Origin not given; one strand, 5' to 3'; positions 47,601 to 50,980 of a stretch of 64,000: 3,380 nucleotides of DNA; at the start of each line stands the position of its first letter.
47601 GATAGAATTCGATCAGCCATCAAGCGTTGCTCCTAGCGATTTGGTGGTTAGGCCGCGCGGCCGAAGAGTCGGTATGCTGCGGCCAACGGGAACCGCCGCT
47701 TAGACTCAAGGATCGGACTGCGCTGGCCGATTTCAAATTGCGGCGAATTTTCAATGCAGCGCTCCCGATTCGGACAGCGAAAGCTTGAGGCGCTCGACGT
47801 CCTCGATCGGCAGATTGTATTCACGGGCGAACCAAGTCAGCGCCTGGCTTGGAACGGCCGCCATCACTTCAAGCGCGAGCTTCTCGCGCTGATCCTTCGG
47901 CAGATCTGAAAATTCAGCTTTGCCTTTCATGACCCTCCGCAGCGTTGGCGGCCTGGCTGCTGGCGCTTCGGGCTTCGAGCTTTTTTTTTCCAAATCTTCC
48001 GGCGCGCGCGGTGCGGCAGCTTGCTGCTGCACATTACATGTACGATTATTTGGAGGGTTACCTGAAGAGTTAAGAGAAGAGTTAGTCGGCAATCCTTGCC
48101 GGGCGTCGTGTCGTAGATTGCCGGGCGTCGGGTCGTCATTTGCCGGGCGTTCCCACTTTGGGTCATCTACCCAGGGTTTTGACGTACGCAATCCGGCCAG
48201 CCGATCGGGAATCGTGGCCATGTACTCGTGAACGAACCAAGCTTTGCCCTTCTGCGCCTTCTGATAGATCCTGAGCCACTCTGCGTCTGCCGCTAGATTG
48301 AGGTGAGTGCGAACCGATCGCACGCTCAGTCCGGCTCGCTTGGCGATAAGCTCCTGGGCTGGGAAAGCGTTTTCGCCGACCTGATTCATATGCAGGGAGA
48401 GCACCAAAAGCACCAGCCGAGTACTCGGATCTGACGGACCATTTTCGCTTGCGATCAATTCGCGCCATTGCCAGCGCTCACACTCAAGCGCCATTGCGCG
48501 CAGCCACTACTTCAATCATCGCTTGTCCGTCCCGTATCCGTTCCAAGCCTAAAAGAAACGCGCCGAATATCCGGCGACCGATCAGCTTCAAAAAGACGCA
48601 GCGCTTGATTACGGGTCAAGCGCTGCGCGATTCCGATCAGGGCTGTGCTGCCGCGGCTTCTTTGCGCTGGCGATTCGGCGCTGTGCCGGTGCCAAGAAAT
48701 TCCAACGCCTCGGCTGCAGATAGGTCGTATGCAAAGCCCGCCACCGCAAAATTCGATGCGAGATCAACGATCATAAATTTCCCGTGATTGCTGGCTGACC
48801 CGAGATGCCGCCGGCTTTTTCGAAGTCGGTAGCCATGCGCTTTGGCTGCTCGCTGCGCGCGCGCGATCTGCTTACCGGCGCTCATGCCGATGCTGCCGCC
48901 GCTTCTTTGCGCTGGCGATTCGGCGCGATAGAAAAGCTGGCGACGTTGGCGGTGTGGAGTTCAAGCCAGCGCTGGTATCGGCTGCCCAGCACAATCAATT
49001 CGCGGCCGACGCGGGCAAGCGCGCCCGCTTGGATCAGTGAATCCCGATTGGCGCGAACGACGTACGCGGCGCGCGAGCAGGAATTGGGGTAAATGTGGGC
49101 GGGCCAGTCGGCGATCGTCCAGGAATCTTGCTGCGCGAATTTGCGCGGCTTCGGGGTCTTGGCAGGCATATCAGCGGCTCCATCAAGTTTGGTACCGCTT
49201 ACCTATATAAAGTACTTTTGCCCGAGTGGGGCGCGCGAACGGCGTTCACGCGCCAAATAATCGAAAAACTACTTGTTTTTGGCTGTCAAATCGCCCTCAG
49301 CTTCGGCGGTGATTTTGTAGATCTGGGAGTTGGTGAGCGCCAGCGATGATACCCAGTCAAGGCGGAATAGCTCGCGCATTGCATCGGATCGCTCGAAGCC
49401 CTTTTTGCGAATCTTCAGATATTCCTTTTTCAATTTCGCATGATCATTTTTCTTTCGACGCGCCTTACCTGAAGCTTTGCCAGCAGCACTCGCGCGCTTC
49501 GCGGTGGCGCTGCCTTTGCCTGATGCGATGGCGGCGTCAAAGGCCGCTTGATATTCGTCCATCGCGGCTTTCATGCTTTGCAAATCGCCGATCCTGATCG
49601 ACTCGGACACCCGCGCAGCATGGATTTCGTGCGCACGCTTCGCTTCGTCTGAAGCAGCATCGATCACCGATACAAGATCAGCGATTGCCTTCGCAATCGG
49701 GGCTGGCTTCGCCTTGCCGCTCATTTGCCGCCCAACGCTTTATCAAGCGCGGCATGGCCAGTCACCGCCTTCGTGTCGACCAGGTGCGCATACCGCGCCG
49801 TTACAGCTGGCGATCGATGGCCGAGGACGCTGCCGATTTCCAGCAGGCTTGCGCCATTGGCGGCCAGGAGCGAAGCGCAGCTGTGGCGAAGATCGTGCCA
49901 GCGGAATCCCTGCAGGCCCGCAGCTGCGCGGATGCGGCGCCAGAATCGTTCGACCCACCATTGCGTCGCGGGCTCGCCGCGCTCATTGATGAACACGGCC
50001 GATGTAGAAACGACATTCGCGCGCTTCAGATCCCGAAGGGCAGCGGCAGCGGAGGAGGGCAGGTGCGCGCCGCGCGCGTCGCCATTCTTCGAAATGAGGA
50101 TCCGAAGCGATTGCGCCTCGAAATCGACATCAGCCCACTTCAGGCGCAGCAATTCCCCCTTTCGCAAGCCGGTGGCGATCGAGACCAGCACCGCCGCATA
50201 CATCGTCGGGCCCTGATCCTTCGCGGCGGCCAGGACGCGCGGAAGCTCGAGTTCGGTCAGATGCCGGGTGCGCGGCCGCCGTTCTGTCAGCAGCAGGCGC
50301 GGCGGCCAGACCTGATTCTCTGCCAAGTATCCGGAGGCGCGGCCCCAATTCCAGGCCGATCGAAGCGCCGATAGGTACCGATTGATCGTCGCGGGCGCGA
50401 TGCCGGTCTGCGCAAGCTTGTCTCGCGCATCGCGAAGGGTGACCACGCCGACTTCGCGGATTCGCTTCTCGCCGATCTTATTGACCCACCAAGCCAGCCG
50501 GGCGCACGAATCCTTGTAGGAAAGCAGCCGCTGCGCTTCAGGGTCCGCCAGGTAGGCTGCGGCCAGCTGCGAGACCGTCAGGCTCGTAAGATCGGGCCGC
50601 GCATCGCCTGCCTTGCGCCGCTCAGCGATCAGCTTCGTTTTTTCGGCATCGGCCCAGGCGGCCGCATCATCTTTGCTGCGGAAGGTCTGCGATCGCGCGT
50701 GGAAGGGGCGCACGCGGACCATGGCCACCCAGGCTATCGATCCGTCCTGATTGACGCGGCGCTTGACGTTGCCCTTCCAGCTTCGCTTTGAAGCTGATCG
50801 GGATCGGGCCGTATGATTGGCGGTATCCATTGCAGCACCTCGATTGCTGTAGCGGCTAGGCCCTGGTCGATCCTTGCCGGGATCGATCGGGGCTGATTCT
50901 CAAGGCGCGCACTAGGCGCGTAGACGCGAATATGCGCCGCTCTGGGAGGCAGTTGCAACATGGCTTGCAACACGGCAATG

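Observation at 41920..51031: Minimal capsid-encoding integrative element at tRNA-Asn (phage-satellite-like, ~9.1 kb)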

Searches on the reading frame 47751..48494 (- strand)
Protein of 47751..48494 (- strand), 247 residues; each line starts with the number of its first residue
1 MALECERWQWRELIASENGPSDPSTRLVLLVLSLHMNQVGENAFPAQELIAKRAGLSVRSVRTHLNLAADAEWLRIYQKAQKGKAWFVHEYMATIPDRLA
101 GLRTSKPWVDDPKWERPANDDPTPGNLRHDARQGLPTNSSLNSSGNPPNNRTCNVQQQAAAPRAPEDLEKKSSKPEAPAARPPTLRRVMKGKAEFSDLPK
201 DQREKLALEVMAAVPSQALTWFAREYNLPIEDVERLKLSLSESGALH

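Call 6: search_protein_families(library=pfam, proteins=[window:47751-48494:-], max_evalue=0.1)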
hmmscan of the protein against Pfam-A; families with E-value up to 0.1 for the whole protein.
window:47751-48494:- (247 aa): 1 family
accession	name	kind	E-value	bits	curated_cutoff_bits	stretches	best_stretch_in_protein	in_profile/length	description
PF13730.12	HTH_36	-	2.1e-10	40.7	25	1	23-74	5-55/55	Helix-turn-helix domain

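Call 7: search_protein_families(library=phrogs, proteins=[window:47751-48494:-], max_evalue=0.1)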
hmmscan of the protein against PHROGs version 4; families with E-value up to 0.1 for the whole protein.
window:47751-48494:- (247 aa): 7 families
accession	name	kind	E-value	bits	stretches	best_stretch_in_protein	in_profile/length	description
phrog_1032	-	DNA, RNA and nucleotide metabolism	9.6e-09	36.6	1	13-169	13-146/281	replication initiation protein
phrog_270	-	DNA, RNA and nucleotide metabolism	5.2e-08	33.7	1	8-171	33-178/383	replication initiation protein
phrog_391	-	DNA, RNA and nucleotide metabolism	9.5e-07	29.7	1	22-175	16-172/298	replication initiation O-like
phrog_8540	-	DNA, RNA and nucleotide metabolism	0.0021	19.3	1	22-84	16-78/196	replication initiation O-like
phrog_26991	-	unknown function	0.012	16.1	1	6-70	25-89/310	-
phrog_345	-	DNA, RNA and nucleotide metabolism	0.014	16.1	1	26-179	50-196/297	replication initiation O-like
phrog_678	-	DNA, RNA and nucleotide metabolism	0.025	15.1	1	26-176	75-208/346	replication initiation O-like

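Call 89: search_protein_families(library=ncbifam, proteins=[window:47751-48494:-], max_evalue=0.1)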
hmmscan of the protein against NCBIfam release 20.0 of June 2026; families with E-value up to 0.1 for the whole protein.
window:47751-48494:- (247 aa): 0 families

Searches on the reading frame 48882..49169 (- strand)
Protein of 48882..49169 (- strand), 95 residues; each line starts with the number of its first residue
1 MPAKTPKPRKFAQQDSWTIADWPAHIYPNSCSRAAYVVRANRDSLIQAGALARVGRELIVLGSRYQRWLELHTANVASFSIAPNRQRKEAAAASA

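Call 6: search_protein_families(library=pfam, proteins=[window:48882-49169:-], max_evalue=0.1)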
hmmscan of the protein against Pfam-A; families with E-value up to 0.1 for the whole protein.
window:48882-49169:- (95 aa): 0 families

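Call 7: search_protein_families(library=phrogs, proteins=[window:48882-49169:-], max_evalue=0.1)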
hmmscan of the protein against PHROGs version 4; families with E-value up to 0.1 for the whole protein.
window:48882-49169:- (95 aa): 1 family
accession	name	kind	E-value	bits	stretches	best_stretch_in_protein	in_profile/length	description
phrog_28498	-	unknown function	0.016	16.5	1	16-63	33-79/110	-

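Call 89: search_protein_families(library=ncbifam, proteins=[window:48882-49169:-], max_evalue=0.1)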
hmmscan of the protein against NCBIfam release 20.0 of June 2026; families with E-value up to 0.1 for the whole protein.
window:48882-49169:- (95 aa): 0 families

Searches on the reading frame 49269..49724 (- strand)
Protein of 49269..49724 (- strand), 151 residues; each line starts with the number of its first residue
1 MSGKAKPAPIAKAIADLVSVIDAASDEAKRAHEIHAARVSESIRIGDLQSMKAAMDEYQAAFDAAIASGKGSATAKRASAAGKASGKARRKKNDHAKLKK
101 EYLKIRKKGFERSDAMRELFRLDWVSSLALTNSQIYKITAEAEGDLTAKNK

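Call 6: search_protein_families(library=pfam, proteins=[window:49269-49724:-], max_evalue=0.1)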
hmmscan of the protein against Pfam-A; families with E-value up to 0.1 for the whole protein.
window:49269-49724:- (151 aa): 2 families
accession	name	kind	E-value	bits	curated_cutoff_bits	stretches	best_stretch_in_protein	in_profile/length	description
PF11828.13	DUF3348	-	0.041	14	25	1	10-121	34-143/246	Protein of unknown function (DUF3348)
PF17401.7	DUF5407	-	0.082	13.6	25.3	0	15-58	5-47/74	Family of unknown function (DUF5407)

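Call 7: search_protein_families(library=phrogs, proteins=[window:49269-49724:-], max_evalue=0.1)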
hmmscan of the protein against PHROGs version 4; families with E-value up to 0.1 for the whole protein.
window:49269-49724:- (151 aa): 1 family
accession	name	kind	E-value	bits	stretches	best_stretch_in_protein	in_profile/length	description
phrog_1620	-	moron, auxiliary metabolic gene and host takeover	0.074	13.9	0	10-105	92-186/200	Hdf-like antirestriction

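Call 89: search_protein_families(library=ncbifam, proteins=[window:49269-49724:-], max_evalue=0.1)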
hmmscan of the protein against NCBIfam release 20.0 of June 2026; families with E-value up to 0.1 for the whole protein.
window:49269-49724:- (151 aa): 0 families

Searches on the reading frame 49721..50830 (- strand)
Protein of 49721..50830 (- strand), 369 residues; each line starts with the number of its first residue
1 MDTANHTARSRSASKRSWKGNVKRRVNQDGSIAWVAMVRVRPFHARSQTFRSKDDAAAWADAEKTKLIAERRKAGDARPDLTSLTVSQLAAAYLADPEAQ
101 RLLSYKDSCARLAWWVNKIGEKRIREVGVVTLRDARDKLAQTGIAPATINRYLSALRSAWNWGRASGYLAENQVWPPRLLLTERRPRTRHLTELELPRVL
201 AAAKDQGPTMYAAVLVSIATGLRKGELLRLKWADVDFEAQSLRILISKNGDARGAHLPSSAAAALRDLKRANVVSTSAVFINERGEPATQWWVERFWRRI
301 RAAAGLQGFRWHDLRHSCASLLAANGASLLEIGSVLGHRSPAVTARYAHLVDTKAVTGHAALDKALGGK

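Call 6: search_protein_families(library=pfam, proteins=[window:49721-50830:-], max_evalue=0.1)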
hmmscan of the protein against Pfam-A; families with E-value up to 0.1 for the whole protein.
window:49721-50830:- (369 aa): 3 families
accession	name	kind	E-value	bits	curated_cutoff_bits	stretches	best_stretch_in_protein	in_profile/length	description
PF00589.27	Phage_integrase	-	4.3e-31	108.4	27.1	1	190-351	2-169/172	Phage integrase family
PF24624.1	Int_N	-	0.0098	17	27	1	98-161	16-79/100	Phage integrase, N-terminal domain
PF02899.23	Phage_int_SAM_1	-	0.013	16.1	22.3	1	103-161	20-77/83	Phage integrase, N-terminal SAM-like domain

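Call 7: search_protein_families(library=phrogs, proteins=[window:49721-50830:-], max_evalue=0.1)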
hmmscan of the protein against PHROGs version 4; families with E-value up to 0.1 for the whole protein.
window:49721-50830:- (369 aa): 9 families
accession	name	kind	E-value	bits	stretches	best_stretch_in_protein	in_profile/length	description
phrog_1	-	integration and excision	5.2e-58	198.7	1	10-351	98-436/611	integrase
phrog_216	-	integration and excision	2e-33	116.8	1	146-352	13-226/301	integrase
phrog_22184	-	unknown function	2.8e-08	34.6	1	36-244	25-243/254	-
phrog_35951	-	unknown function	3.9e-08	34.7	1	296-361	8-72/97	-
phrog_7244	-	integration and excision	8.6e-08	32.7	1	83-236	72-225/263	integrase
phrog_7685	-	integration and excision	1.7e-07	32.1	1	244-354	121-227/240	integrase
phrog_25190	-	integration and excision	6e-06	27.6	1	297-344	35-82/109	integrase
phrog_7269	-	integration and excision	6.8e-06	26.9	1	294-352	14-71/89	integrase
phrog_24633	-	unknown function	0.044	13.9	1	301-351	210-260/367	-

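Call 29: list_cluster_members(proteins=[window:49721-50830:-, window:45526-46188:-, window:51382-52404:-, window:47751-48494:-, window:43112-43969:-, window:42113-42898:-])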
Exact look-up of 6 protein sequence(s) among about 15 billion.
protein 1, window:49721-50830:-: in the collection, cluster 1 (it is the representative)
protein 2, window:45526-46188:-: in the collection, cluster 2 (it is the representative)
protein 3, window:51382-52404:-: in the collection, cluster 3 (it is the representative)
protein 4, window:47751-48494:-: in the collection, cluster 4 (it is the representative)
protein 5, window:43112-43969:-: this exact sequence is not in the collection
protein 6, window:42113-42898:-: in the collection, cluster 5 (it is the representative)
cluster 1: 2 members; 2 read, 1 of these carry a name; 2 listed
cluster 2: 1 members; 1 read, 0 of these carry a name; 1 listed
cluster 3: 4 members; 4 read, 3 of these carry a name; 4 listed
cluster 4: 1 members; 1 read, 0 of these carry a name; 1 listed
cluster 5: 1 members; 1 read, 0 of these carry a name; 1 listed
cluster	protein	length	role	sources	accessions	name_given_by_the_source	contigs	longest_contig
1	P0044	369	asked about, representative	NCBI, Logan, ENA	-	-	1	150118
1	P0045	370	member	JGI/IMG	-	integrase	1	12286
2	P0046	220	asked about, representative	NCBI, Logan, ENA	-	-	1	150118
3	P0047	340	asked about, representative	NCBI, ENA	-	-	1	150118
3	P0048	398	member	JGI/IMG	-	aspartate aminotransferase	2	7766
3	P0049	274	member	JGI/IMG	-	aspartate aminotransferase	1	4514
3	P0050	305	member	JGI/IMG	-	aspartate aminotransferase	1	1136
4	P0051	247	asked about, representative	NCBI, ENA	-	-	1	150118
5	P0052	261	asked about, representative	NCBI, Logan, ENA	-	-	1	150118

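Call 30: find_encoding_contigs(protein=P0045, flank=10000, max_places=3)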
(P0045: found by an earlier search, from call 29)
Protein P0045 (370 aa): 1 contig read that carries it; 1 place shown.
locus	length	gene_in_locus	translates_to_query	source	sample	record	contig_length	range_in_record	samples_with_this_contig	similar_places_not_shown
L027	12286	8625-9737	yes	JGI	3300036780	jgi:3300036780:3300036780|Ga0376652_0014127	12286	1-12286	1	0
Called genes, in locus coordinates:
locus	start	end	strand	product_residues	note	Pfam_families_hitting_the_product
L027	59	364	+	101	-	-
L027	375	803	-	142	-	PF05198:IF3_N, PF00707:IF3_C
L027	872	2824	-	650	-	PF02824:TGS, PF07973:tRNA_SAD, PF00587:tRNA-synt_2b, PF03129:HGTP_anticodon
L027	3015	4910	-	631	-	PF24161:CCDC39 (weak), PF00498:FHA, PF16697:Yop-YscD_cpl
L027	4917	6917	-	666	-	PF04851:ResIII, PF17757:UvrB_inter, PF27431:UvrB_3rd, PF00271:Helicase_C, PF12344:UvrB, PF02151:UVR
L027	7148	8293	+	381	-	PF00155:Aminotran_1_2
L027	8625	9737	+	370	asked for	PF00589:Phage_integrase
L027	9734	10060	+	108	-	-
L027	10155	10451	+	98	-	-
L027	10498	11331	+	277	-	PF13730:HTH_36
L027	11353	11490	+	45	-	-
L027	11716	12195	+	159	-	-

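Call 80: find_homologous_proteins(query=L027:4917-6917:-, max_evalue=1e-100)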
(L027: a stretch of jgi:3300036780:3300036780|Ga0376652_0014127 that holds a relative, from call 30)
Query L027:4917-6917:- (666 aa): 8000 proteins with E <= 1e-100 among 8000 candidates; the best 120 are listed.
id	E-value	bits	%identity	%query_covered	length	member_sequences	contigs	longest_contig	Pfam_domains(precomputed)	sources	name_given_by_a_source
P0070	0.0e+0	1404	95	100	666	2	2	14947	PF02151.26,PF17757.7,PF00271.38,PF27431.1,PF04851.22,PF12344.15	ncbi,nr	ncbi:MAG: excinuclease ABC subunit UvrB [Pseudomonadota bacterium]|nr:excinuclease ABC subunit UvrB 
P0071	0.0e+0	1404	96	100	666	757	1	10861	PF02151.26,PF17757.7,PF00271.38,PF27431.1,PF04851.22,PF12344.15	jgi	jgi:excinuclease ABC subunit B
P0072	0.0e+0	1386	94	100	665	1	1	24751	PF02151.26,PF17757.7,PF00271.38,PF27431.1,PF04851.22,PF12344.15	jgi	jgi:excinuclease ABC subunit B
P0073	0.0e+0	1367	93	100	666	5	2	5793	PF02151.26,PF17757.7,PF00271.38,PF27431.1,PF04851.22,PF12344.15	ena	-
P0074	0.0e+0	1365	93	100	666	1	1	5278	PF02151.26,PF17757.7,PF00271.38,PF27431.1,PF04851.22,PF12344.15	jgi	jgi:excinuclease ABC subunit B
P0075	0.0e+0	1364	93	100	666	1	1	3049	PF02151.26,PF17757.7,PF00271.38,PF27431.1,PF04851.22,PF12344.15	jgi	jgi:excinuclease ABC subunit B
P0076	0.0e+0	1354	92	100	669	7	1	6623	PF02151.26,PF17757.7,PF00271.38,PF27431.1,PF04851.22,PF12344.15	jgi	-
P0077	0.0e+0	1354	92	100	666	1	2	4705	PF02151.26,PF17757.7,PF00271.38,PF27431.1,PF04851.22,PF12344.15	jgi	jgi:excinuclease ABC subunit B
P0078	0.0e+0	1353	91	100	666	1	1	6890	PF02151.26,PF17757.7,PF00271.38,PF27431.1,PF04851.22,PF12344.15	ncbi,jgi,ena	jgi:excinuclease ABC subunit B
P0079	0.0e+0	1352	92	100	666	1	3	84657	PF02151.26,PF17757.7,PF00271.38,PF27431.1,PF04851.22,PF12344.15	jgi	jgi:excinuclease ABC subunit B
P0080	0.0e+0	1352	92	100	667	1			PF02151.26,PF17757.7,PF00271.38,PF27431.1,PF04851.22,PF12344.15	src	-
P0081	0.0e+0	1352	92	100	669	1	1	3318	PF02151.26,PF17757.7,PF00271.38,PF27431.1,PF04851.22,PF12344.15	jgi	jgi:excinuclease ABC subunit B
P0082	0.0e+0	1351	92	100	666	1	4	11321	PF02151.26,PF17757.7,PF00271.38,PF27431.1,PF04851.22,PF12344.15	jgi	jgi:excinuclease ABC subunit B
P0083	0.0e+0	1351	91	100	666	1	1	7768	PF02151.26,PF17757.7,PF00271.38,PF27431.1,PF04851.22,PF12344.15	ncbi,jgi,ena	jgi:excinuclease ABC subunit B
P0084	0.0e+0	1350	92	100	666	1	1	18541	PF02151.26,PF17757.7,PF00271.38,PF27431.1,PF04851.22,PF12344.15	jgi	jgi:excinuclease ABC subunit B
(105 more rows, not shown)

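Call 81: find_encoding_contigs(protein=P0079, flank=10000, max_places=2)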
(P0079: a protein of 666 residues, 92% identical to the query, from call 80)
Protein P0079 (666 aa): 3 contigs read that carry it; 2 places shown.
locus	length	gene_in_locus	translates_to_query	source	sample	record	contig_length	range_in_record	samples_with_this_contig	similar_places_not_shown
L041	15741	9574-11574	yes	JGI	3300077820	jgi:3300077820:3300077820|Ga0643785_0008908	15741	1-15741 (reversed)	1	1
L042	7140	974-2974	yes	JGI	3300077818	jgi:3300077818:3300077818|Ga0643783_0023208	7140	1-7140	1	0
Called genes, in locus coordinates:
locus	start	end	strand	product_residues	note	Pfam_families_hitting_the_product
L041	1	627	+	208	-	?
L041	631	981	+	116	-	PF07883:Cupin_2 (weak)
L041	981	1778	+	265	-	PF00106:adh_short, PF08659:KR, PF13561:adh_short_C2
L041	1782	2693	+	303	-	PF02737:3HCDH_N, PF00725:3HCDH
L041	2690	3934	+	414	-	PF07690:MFS_1, PF12832:MFS_1_like, PF13347:MFS_2, PF05977:MFS_3 (weak), PF00083:Sugar_tr, PF07690:MFS_1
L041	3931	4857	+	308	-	PF05853:BKACE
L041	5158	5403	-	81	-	-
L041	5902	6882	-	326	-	PF00248:Aldo_ket_red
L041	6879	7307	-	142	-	PF07366:SnoaL, PF12680:SnoaL_2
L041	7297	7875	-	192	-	PF09998:DUF2239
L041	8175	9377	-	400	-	PF00155:Aminotran_1_2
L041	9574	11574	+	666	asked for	PF04851:ResIII, PF17757:UvrB_inter, PF27431:UvrB_3rd, PF00271:Helicase_C, PF12344:UvrB, PF02151:UVR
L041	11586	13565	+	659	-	PF24161:CCDC39 (faint), PF00498:FHA, PF16697:Yop-YscD_cpl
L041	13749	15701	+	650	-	PF02824:TGS, PF07973:tRNA_SAD, PF00587:tRNA-synt_2b, PF03129:HGTP_anticodon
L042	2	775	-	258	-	?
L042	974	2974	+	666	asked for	PF04851:ResIII, PF17757:UvrB_inter, PF27431:UvrB_3rd, PF00271:Helicase_C, PF12344:UvrB, PF02151:UVR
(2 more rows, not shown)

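Call 82: find_encoding_contigs(protein=P0072, flank=10000, max_places=2)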
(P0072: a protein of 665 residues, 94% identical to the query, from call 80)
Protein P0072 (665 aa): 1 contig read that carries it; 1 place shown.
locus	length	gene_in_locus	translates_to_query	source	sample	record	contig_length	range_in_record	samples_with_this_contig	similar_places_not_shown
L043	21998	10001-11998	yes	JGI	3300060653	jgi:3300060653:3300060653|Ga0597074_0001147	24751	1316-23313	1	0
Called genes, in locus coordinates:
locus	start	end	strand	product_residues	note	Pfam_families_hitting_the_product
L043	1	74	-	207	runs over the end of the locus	PF02525:Flavodoxin_2, PF03358:FMN_red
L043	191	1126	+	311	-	PF00126:HTH_1, PF03466:LysR_substrate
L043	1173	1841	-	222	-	-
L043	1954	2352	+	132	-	PF01361:Tautomerase (faint), PF14552:Tautomerase_2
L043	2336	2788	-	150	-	PF00376:MerR, PF13411:MerR_1, PF09278:MerR-DNA-bind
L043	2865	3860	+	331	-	PF01370:Epimerase, PF03435:Sacchrp_dh_NADP (weak), PF04321:RmlD_sub_bind (weak), PF05368:NmrA, PF13460:NAD_binding_10, PF16363:GDP_Man_Dehyd (faint)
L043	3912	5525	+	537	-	PF01019:G_glu_transpept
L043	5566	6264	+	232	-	-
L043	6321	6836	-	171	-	PF03703:bPH_2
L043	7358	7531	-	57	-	PF12833:HTH_18, PF00165:HTH_AraC (weak)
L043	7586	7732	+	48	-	PF00890:FAD_binding_2, PF01134:GIDA (weak), PF01266:DAO (weak), PF03486:HI0933_like (weak), PF07992:Pyr_redox_2 (weak), PF12831:FAD_oxidored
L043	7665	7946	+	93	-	PF12831:FAD_oxidored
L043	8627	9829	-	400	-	PF00155:Aminotran_1_2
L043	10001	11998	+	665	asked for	PF04851:ResIII, PF17757:UvrB_inter, PF27431:UvrB_3rd, PF00271:Helicase_C, PF12344:UvrB, PF02151:UVR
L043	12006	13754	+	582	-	PF16697:Yop-YscD_cpl, PF00498:FHA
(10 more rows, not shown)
